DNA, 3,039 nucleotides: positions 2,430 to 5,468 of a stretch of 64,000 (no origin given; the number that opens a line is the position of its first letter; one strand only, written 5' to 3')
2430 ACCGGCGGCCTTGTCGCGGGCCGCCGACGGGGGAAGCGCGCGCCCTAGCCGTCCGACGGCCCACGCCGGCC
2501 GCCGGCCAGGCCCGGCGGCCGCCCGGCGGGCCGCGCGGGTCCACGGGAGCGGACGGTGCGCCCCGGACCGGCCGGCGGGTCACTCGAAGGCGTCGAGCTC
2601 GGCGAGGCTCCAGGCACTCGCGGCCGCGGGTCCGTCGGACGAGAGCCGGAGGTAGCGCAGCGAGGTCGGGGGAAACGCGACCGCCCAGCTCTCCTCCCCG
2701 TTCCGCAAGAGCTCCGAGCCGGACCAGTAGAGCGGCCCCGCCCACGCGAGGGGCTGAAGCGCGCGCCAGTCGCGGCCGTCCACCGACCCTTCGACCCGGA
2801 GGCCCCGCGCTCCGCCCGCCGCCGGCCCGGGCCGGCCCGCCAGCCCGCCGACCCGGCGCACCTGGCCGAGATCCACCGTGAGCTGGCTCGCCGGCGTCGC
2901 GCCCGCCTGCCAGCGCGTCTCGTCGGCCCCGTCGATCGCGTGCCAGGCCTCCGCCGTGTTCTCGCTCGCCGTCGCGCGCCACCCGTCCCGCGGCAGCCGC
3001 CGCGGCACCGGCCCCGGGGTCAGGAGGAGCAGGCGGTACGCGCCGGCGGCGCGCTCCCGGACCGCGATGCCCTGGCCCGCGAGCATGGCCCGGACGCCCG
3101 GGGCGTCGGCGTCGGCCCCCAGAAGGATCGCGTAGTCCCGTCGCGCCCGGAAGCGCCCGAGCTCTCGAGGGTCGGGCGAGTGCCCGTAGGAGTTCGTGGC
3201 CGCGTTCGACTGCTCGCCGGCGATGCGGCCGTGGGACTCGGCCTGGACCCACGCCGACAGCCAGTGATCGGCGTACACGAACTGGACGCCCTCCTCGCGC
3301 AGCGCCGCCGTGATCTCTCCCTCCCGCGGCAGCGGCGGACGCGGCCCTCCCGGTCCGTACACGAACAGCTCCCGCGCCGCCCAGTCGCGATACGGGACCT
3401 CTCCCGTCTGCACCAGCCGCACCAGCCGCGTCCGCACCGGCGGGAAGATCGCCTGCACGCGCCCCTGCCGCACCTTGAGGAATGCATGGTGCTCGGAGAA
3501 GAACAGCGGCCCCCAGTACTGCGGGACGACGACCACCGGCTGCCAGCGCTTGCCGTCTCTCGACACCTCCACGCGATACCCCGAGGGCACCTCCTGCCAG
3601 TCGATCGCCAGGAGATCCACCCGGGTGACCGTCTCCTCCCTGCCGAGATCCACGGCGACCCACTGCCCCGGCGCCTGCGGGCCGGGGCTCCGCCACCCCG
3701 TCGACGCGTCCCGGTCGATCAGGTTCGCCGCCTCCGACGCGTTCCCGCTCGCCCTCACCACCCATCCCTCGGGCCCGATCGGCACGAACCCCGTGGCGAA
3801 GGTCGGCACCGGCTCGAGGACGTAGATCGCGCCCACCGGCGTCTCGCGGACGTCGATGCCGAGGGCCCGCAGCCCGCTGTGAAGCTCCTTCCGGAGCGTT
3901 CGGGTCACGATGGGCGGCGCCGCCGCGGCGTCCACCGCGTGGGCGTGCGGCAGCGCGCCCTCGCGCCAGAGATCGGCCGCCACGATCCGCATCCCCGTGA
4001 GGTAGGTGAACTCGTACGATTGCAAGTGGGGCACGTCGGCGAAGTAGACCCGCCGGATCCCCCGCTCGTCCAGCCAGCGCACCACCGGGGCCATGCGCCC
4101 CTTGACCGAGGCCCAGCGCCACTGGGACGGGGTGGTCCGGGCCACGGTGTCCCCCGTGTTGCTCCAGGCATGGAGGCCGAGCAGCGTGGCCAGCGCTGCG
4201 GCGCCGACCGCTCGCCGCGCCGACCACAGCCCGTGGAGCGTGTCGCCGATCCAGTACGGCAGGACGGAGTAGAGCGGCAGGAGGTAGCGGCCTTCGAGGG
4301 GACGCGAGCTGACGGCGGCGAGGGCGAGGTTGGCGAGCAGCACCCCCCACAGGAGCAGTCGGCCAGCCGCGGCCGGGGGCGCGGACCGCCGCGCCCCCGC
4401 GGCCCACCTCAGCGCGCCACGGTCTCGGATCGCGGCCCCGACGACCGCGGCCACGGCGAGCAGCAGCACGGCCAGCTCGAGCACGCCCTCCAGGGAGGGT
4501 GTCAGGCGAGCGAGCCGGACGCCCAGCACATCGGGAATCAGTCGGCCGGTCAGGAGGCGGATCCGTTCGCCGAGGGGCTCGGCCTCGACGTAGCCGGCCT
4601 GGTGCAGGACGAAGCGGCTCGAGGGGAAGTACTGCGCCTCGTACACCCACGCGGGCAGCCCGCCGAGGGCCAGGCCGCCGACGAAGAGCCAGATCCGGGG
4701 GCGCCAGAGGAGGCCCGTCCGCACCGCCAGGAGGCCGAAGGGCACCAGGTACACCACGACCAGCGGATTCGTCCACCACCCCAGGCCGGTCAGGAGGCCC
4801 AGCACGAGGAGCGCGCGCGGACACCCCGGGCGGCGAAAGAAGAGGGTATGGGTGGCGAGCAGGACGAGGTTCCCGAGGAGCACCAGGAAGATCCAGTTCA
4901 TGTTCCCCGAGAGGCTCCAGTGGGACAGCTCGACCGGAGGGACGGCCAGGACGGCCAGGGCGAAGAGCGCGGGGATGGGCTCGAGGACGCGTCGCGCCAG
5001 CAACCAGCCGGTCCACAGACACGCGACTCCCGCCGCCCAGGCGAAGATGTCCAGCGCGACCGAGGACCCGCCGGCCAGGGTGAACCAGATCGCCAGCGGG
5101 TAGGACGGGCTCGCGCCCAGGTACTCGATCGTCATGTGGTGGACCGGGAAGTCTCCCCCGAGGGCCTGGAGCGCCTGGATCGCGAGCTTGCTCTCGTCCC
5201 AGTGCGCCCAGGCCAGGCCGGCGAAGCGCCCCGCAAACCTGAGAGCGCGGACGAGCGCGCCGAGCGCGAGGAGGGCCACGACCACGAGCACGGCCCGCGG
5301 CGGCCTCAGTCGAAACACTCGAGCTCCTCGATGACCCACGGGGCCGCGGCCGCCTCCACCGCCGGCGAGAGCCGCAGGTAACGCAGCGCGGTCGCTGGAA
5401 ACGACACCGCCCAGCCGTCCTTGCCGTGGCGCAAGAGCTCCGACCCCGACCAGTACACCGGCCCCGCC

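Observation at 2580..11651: Three paralogous ArnT/PMT-like GT-C transferases, each fused to tandem F5/8 type C (discoidin) domains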

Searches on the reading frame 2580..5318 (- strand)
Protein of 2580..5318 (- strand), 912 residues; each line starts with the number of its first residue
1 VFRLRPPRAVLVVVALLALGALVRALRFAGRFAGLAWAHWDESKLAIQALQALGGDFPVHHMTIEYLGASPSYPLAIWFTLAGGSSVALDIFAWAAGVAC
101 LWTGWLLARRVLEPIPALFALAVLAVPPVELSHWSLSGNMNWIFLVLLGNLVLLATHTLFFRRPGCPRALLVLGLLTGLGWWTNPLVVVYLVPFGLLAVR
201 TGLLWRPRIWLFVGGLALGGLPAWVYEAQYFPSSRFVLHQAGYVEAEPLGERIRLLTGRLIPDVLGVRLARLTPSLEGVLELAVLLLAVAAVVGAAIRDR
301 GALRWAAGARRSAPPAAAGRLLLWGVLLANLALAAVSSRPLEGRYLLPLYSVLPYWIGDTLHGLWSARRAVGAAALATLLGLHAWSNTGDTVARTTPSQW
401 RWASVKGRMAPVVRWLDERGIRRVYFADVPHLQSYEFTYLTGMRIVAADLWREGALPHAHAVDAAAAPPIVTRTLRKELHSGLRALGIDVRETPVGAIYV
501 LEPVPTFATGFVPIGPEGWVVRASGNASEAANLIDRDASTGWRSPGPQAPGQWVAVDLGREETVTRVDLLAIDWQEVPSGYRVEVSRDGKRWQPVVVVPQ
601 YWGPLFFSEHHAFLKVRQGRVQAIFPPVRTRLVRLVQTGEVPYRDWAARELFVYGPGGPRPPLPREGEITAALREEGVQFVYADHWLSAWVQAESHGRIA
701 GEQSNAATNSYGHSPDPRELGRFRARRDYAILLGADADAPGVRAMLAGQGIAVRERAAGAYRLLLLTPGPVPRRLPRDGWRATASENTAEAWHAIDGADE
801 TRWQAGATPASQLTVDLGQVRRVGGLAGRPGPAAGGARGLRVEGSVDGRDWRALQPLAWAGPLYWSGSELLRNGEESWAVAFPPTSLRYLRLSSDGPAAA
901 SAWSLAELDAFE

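Call 7: search_protein_families(library=pfam, proteins=[window:2580-5318:-], max_evalue=0.1)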
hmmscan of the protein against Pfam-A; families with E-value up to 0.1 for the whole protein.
window:2580-5318:- (912 aa): 3 families
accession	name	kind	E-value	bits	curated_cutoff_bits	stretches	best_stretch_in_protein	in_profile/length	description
PF00754.31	F5_F8_type_C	-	3e-27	95.7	28.2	2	527-650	12-125/127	F5/8 type C domain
PF22633.2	F5_F8_type_C_2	-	4.4e-17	62.9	27.8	2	532-598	1-68/91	NedA-like, galactose-binding domain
PF13231.12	PMT_2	-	3.1e-06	27.9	26.1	1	73-218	8-151/160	Dolichyl-phosphate-mannose-protein mannosyltransferase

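Call 8: search_protein_families(library=ncbifam, proteins=[window:2580-5318:-], max_evalue=0.1)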
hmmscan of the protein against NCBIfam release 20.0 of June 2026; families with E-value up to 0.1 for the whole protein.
window:2580-5318:- (912 aa): 1 family
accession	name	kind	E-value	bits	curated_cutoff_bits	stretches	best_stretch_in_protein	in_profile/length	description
NF047619.1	NADase_discoid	domain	0.015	15.4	38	0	524-569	9-55/130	NADase-type glycan-binding domain-containing protein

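Call 12: find_homologous_proteins(query=window:2580-5318:-, max_evalue=0.00001)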
Query window:2580-5318:- (912 aa): 36 proteins with E <= 0.00001 among 8000 candidates.
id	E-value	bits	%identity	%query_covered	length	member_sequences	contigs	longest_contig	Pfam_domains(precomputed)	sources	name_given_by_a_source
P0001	0.0e+0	2044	100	100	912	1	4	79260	PF00754.32,PF22633.4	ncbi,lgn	-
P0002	0.0e+0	1046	58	99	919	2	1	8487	PF00754.32,PF22633.4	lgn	-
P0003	1.2e-291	988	55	99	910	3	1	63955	PF00754.32,PF22633.4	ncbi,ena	-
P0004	1.0e-289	982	54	98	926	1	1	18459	PF00754.32,PF22633.4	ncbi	-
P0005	1.1e-286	972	53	99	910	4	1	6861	PF00754.32,PF22633.4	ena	-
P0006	1.6e-285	968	53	98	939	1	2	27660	PF00754.32,PF22633.4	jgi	jgi:F5/8 type C domain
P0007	3.6e-275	934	53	97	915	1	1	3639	PF00754.32,PF22633.4,PF24607.2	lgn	-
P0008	6.5e-272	923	52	96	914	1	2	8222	PF00754.32,PF22633.4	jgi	jgi:hypothetical protein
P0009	7.8e-272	923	52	97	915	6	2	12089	PF00754.32,PF22633.4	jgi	jgi:hypothetical protein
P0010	1.0e-270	919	53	98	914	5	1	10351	PF00754.32,PF22633.4,PF13231.13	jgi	jgi:hypothetical protein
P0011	4.0e-269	914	52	99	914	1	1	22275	PF00754.32,PF22633.4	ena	-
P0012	2.3e-266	905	52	97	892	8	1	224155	PF00754.32,PF22633.4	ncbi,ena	-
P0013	9.5e-265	899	52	97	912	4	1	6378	PF00754.32,PF22633.4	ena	-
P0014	2.0e-264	898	52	98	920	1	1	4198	PF00754.32,PF22633.4,PF13231.13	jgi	jgi:hypothetical protein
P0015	2.9e-263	894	51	98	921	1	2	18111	PF00754.32,PF22633.4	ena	-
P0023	4.0e-253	861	50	98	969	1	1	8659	PF00754.32,PF22633.4,PF13231.13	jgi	jgi:hypothetical protein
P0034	1.1e-56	211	32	62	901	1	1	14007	PF00754.32,PF22633.4,PF13231.13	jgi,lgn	jgi:hypothetical protein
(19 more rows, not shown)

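Call 17: find_related_loci(query=A2, collection=genome_contigs, flank=10000)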
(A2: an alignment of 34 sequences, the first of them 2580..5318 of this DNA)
Query A2 (912 aa) in genome_contigs; peptide patterns used: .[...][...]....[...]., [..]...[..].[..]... (x = any residue, [..] = any of these).
182 stretches matched a pattern; 110 encode a relative of the query (tblastn E <= 1e-3); the best 80 are kept; 77 distinct loci.
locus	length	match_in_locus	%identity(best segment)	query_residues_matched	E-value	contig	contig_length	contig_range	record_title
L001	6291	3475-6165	52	11-912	0e+0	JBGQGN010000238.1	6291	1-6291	MAG: Candidatus Methylomirabilia bacterium isolate OBJ2_061818_090_27 k141_2039104_length_6291_cov_49.0000, whole genome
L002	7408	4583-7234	53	23-912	0e+0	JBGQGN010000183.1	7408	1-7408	MAG: Candidatus Methylomirabilia bacterium isolate OBJ2_061818_090_27 k141_1007912_length_7408_cov_29.2107, whole genome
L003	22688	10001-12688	55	11-912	0e+0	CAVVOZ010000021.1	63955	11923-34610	MAG: uncultured Candidatus Rokubacteria bacterium isolate MFD02242.bin.2.101 genome assembly, contig: contig_27874, whol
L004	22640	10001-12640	52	24-912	0e+0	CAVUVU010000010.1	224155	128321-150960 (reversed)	MAG: uncultured Candidatus Rokubacteria bacterium isolate MFD05567.bin.2.187 genome assembly, contig: contig_56856, whol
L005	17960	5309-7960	51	21-912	0e+0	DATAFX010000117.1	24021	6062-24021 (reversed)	MAG TPA_asm: Candidatus Methylomirabilota bacterium isolate SMAG_U6814 k141_3962752, whole genome shotgun sequence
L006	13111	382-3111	48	5-912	0e+0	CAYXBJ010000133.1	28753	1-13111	MAG TPA_asm: uncultured bacterium isolate binchicken_co279_6 genome assembly, contig: k141_255078, whole genome shotgun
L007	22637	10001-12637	52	28-911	0e+0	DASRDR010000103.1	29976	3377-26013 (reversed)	MAG TPA_asm: Candidatus Methylomirabilota bacterium isolate SMAG_U9985 k141_716650, whole genome shotgun sequence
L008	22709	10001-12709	51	7-912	0e+0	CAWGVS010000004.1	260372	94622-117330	MAG: uncultured Candidatus Rokubacteria bacterium isolate MFD02242.bin.2.73 genome assembly, contig: contig_13622, whole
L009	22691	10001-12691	49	7-912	0e+0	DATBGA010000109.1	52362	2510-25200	MAG TPA_asm: Candidatus Methylomirabilota bacterium isolate SMAG_U3825 k141_3503574, whole genome shotgun sequence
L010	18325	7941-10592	52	21-912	0e+0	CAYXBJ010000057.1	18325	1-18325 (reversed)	MAG TPA_asm: uncultured bacterium isolate binchicken_co279_6 genome assembly, contig: k141_4638301, whole genome shotgun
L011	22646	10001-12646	51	23-912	0e+0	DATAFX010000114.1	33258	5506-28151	MAG TPA_asm: Candidatus Methylomirabilota bacterium isolate SMAG_U6814 k141_2021846, whole genome shotgun sequence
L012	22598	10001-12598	51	23-892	0e+0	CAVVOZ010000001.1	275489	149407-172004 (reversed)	MAG: uncultured Candidatus Rokubacteria bacterium isolate MFD02242.bin.2.101 genome assembly, contig: contig_10227, whol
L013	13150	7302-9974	51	24-912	0e+0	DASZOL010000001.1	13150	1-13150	MAG TPA_asm: Candidatus Methylomirabilota bacterium isolate SMAG_U5944 k141_1208890, whole genome shotgun sequence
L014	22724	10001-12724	40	14-912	5e-165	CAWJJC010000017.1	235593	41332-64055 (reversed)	MAG: uncultured delta proteobacterium isolate MFD05442.bin.2.211 genome assembly, contig: contig_36906, whole genome sho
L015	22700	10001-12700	51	6-912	0e+0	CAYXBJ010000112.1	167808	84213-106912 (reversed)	MAG TPA_asm: uncultured bacterium isolate binchicken_co279_6 genome assembly, contig: k141_1222694, whole genome shotgun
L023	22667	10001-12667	30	9-912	5e-60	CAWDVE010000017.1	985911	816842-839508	MAG: uncultured Candidatus Rokubacteria bacterium isolate MFD05674.bin.2.168 genome assembly, contig: contig_39445, whol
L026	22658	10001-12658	30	4-912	2e-51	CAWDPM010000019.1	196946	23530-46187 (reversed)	MAG: uncultured Candidatus Rokubacteria bacterium isolate MFD04850.bin.1.411 genome assembly, contig: contig_29860, whol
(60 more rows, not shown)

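Call 23: search_solved_structures(query=A2, max_evalue=1)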
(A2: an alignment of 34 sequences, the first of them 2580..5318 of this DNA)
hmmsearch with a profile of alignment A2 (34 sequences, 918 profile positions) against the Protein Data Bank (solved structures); distinct sequences matched with E-value up to 1: 82 (the best 60 are shown).
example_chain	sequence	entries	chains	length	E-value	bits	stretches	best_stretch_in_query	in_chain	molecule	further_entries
9g43_A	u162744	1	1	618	3.7e-10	41.5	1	779-916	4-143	Galactose oxidase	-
9g8h_A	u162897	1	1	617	4.3e-10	41.3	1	779-916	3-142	Galactose oxidase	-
2jd9_A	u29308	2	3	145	3.9e-08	34.8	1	789-915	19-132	YECBM32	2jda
8tx6_A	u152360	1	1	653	4.9e-08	34.5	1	778-917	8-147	Galactose oxidase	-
1k3i_A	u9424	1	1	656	1.5e-07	32.9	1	765-917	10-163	Galactose Oxidase Precursor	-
5zu6_A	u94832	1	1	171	2.6e-07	32.1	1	786-862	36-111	CBM32 domain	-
2wq8_A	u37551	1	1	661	3.3e-07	31.8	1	775-917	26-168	GALACTOSE OXIDASE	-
8tx5_A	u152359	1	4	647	3.9e-07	31.5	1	777-917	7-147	Galactose oxidase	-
6xlr_A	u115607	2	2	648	3.9e-07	31.5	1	777-917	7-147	Galactose oxidase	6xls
6xlt_A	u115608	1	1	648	3.9e-07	31.5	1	777-917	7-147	Galactose oxidase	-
9ndr_A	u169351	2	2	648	3.9e-07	31.5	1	777-917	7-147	Galactose oxidase | F5/8 type C domain-containing protein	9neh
7nsn_A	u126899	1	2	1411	4.1e-07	31.5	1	784-863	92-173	GH92 alpha-1,2-mannosidase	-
7d29_A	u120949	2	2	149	9.9e-07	30.2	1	780-917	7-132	AlyQ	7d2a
1t2x_A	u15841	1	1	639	1.2e-06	29.9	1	778-917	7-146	Galactose Oxidase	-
1gof_A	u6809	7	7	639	1.2e-06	29.9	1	778-917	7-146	GALACTOSE OXIDASE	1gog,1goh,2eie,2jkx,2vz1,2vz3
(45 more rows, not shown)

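Call 33: predict_structure(alignment_id=A2)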
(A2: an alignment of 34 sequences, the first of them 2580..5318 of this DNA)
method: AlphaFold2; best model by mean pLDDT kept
length: 912 residues; sequences in the alignment: 34
mean_pLDDT: 90.3   pTM: 0.88
mean pLDDT of the five models: 90.3, 89.2, 88.6, 88.0, 87.3
residues with pLDDT >= 90: 677; 70-90: 173; 50-70: 44; < 50: 18
segments of 3 or more residues with pLDDT < 50: 1-4, 233-243
pLDDT, mean of each block of 10 residues (from residue 1): 62 96 94 72 93 89 82 97 96 97 97 96 95 90 96 96 93 97 94 95 95 96 79 47 66 91 91 91 95 94 90 74 96 86 91 97 97 97 94 90 92 97 91 93 93 84 94 89 95 94 93 95 93 91 93 98 97 88 97 97 90 81 97 97 92 95 95 97 94 92 60 65 93 95 94 96 95 93 93 90 82 95 93 68 96 94 91 89 97 75 86 94
secondary structure, 60 per line:
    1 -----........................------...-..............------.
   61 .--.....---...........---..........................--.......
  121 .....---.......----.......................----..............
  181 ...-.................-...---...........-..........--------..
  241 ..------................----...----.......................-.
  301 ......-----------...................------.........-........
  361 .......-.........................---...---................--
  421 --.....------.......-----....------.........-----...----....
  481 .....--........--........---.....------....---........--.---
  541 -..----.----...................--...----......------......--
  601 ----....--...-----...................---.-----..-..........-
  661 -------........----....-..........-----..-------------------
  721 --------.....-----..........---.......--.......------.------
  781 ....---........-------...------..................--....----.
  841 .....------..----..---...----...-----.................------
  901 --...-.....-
elements in order (helices of 4 or more, strands of 3 or more residues): H6-29 H40-53 E64-68 H72-82 H86-111 H114-125 H129-135 H140-162 H167-183 H185-201 H209-219 H221-230 H239-242 H249-264 H276-298 H300-306 H318-336 H343-351 H353-367 H369-393 H403-418 E423-427 H434-440 E446-449 H456-464 E470-472 H477-485 E488-495 E498-505 E509-513 E520-523 H527-534 E553-571 E581-586 E593-598 E605-608 E611-613 E619-637 E650-659 H668-675 E680-683 H685-694 E729-733 H739-748 E752-758 E761-767 E781-784 H788-795 E803-805 E812-829 H832-835 E840-845 E863-865 E870-872 E878-894 E903-905 E907-911

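Call 35: fold_search(model_id=the predicted structure, library=pdb)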
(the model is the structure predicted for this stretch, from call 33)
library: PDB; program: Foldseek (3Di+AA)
matches with E <= 10: 545; with E <= 0.001: 188
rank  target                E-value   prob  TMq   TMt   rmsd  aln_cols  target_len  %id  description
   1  6wbx                  3.3e-14  1.00  0.28  0.21  29.0      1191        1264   14  Single-Particle Cryo-EM Structure of Arabinofuranosyltransferase AftD from Mycobacteria, Mutant R1389S Class 1 (released 2020-05-13)
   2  6w98_A                3.6e-14  1.00  0.33  0.24  28.5      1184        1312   15  Single-Particle Cryo-EM Structure of Arabinofuranosyltransferase AftD from Mycobacteria (released 2020-05-13)
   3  7jnb                  5.6e-12  1.00  0.13  0.28  20.4       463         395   10  The structure of CBM32-1 and CBM32-2 domains from Clostridium perfringens ZmpB in complex with GalNAc (released 2021-02-03)
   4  7jnd                  9.3e-12  1.00  0.13  0.29  21.2       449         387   11  The structure of CBM32-1 and CBM32-2 domains from Clostridium perfringens ZmpB (released 2021-02-03)
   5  8ayr_A                1.8e-11  1.00  0.13  0.17  23.4       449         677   14  Sialidases and Fucosidases of Akkermansia muciniphila are key for rapid growth on colonic mucin and nutrient sharing a (released 2023-03-01)
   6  7jfs                  4.6e-11  1.00  0.14  0.13  20.9       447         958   11  The structure of the CBM32-1, CBM32-2, and M60 catalytic domains from Clostridium perfringens ZmpB (released 2021-02-03)
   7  8ayr_B                4.8e-11  1.00  0.12  0.16  24.1       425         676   17  Sialidases and Fucosidases of Akkermansia muciniphila are key for rapid growth on colonic mucin and nutrient sharing a (released 2023-03-01)
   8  9eou_A                3.5e-10  1.00  0.12  0.31  17.0       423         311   16  Crystal Structure of the b1b2 domains from Human Neuropilin-1 in complex with a peptide. (released 2024-06-26)
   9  3cqo_A                9.1e-10  1.00  0.12  0.35  20.5       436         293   11  Crystal structure of a f-lectin (fucolectin) from morone saxatilis (striped bass) serum (released 2009-04-28)
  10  2qqi                  1.0e-09  1.00  0.11  0.28  18.1       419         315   15  Crystal Structure of the b1b2 Domains from Human Neuropilin-1 (released 2007-11-20)
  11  2orx                  1.1e-09  1.00  0.11  0.28  20.9       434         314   15  Structural Basis for Ligand Binding and Heparin Mediated Activation of Neuropilin (released 2007-04-03)
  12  7k66_A                1.3e-09  1.00  0.12  0.10  18.3       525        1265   12  Structure of Blood Coagulation Factor VIII in Complex with an Anti-C1 Domain Pathogenic Antibody Inhibitor (released 2020-10-14)
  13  6mf2_A                1.7e-09  1.00  0.12  0.10  19.7       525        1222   12  Improved Model of Human Coagulation Factor VIII (released 2019-09-11)
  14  8c5g_B                1.9e-09  1.00  0.11  0.30  16.8       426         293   15  Structure of human Neuropilin-1 b1b2 domains in complex with Chlorotoxin (Leiurus quinquestriatus) (released 2024-01-17)
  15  2orz_A                2.6e-09  1.00  0.11  0.29  16.9       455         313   15  Structural Basis for Ligand Binding and Heparin Mediated Activation of Neuropilin (released 2007-04-03)
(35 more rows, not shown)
